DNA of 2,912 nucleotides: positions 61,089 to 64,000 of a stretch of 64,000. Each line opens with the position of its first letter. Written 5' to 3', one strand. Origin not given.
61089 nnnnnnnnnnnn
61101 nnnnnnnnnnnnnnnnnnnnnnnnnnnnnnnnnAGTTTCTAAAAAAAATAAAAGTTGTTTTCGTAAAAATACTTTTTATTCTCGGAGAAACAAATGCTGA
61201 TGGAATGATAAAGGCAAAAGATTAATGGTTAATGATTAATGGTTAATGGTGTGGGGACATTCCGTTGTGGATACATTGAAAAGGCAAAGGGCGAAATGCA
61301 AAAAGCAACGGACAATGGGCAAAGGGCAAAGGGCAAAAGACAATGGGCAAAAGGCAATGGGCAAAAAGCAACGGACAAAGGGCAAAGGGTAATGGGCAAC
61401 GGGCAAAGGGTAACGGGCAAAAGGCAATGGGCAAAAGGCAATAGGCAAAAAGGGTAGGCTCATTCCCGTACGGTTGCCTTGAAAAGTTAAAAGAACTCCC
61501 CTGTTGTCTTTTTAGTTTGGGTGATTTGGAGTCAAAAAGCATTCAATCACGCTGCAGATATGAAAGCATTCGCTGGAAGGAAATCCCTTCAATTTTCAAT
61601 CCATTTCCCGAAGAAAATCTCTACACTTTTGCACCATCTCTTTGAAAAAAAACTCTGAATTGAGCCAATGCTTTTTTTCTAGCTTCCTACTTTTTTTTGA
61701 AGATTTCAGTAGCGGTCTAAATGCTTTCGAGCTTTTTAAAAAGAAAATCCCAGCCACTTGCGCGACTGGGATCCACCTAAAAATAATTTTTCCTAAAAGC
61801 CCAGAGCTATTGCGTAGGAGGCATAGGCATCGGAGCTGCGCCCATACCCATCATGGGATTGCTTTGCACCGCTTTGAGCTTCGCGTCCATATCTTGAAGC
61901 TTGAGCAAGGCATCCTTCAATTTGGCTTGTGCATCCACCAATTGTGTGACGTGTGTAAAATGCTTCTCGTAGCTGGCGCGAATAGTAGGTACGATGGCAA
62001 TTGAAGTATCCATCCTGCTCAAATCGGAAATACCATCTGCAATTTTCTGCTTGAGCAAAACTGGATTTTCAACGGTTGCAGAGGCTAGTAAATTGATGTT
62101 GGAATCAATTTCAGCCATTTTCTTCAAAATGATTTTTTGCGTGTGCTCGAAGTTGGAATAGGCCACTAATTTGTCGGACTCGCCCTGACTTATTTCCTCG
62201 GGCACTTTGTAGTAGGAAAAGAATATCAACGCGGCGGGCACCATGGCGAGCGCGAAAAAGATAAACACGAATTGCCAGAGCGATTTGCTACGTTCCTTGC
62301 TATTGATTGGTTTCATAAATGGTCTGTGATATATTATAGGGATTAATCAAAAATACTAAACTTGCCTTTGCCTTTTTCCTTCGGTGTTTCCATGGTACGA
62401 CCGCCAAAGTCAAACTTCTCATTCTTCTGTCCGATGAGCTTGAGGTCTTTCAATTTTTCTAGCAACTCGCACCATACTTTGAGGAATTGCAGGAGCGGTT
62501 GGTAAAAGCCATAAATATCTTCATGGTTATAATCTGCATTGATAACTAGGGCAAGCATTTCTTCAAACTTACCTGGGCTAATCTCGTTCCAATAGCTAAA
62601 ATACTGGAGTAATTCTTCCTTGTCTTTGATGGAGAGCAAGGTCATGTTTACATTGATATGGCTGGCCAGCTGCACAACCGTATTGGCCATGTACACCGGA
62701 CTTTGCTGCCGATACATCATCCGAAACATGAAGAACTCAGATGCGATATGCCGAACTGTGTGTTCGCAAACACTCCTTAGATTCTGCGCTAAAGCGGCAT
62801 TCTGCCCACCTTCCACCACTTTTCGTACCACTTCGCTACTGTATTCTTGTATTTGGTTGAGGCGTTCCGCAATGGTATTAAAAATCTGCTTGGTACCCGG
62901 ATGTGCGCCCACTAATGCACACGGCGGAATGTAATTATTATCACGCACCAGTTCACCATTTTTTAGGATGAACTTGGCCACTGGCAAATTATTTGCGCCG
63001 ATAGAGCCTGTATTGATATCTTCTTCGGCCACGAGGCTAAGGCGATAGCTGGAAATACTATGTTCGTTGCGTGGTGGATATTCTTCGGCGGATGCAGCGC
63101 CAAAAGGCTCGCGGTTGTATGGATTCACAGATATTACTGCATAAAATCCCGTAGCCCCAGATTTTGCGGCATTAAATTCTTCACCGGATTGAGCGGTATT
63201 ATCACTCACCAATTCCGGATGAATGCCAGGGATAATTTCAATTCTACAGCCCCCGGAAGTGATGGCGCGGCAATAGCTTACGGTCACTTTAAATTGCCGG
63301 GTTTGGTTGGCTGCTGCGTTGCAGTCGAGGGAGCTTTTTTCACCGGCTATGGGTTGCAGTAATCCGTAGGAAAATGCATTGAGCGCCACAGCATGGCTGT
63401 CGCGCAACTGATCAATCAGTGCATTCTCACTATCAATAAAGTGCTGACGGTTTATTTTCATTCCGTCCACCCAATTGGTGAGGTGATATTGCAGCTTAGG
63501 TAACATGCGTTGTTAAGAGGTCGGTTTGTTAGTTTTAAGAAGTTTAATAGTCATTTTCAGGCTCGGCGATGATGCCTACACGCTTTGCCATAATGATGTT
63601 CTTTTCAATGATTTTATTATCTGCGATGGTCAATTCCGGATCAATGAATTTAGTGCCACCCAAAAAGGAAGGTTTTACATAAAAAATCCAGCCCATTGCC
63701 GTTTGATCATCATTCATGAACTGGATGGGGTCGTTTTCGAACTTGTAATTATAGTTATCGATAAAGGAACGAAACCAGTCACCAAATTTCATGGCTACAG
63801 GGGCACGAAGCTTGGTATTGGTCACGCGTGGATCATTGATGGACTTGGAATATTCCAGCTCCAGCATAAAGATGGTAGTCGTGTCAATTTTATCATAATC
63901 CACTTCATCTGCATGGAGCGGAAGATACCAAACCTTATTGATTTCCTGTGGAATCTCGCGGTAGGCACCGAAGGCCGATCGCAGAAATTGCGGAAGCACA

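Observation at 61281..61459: GGGCAAn microsatellite with canonical G-quadruplex motifs inside the T6SS cluster, on the template strand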

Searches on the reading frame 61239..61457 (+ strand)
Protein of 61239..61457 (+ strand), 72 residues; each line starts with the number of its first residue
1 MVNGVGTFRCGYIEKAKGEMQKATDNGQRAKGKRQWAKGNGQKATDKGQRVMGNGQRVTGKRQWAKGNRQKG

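Call 49: search_protein_families(library=pfam, proteins=[window:61239-61457:+], max_evalue=0.1)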
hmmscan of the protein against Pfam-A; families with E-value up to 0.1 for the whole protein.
window:61239-61457:+ (72 aa): 1 family
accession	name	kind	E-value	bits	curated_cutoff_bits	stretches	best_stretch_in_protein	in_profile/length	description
PF23359.1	Lsr2_DNA-bd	-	0.087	12.6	26.9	0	34-48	10-24/37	Lsr2 DNA-binding domain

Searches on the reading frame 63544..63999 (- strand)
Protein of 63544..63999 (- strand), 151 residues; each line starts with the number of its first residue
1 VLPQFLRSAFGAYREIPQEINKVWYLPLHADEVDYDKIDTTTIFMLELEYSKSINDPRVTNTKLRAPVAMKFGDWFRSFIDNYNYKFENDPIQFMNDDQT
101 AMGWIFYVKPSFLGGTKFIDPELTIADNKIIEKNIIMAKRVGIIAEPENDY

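Call 6: search_protein_families(library=pfam, proteins=[window:63544-63999:-], max_evalue=0.01)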
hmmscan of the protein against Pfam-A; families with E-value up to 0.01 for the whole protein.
window:63544-63999:- (151 aa): 1 family
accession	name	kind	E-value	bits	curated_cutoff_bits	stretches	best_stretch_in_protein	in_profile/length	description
PF17555.7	TssN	-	1e-43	150.2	30.3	1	2-141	135-274/274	Type VI secretion system, TssN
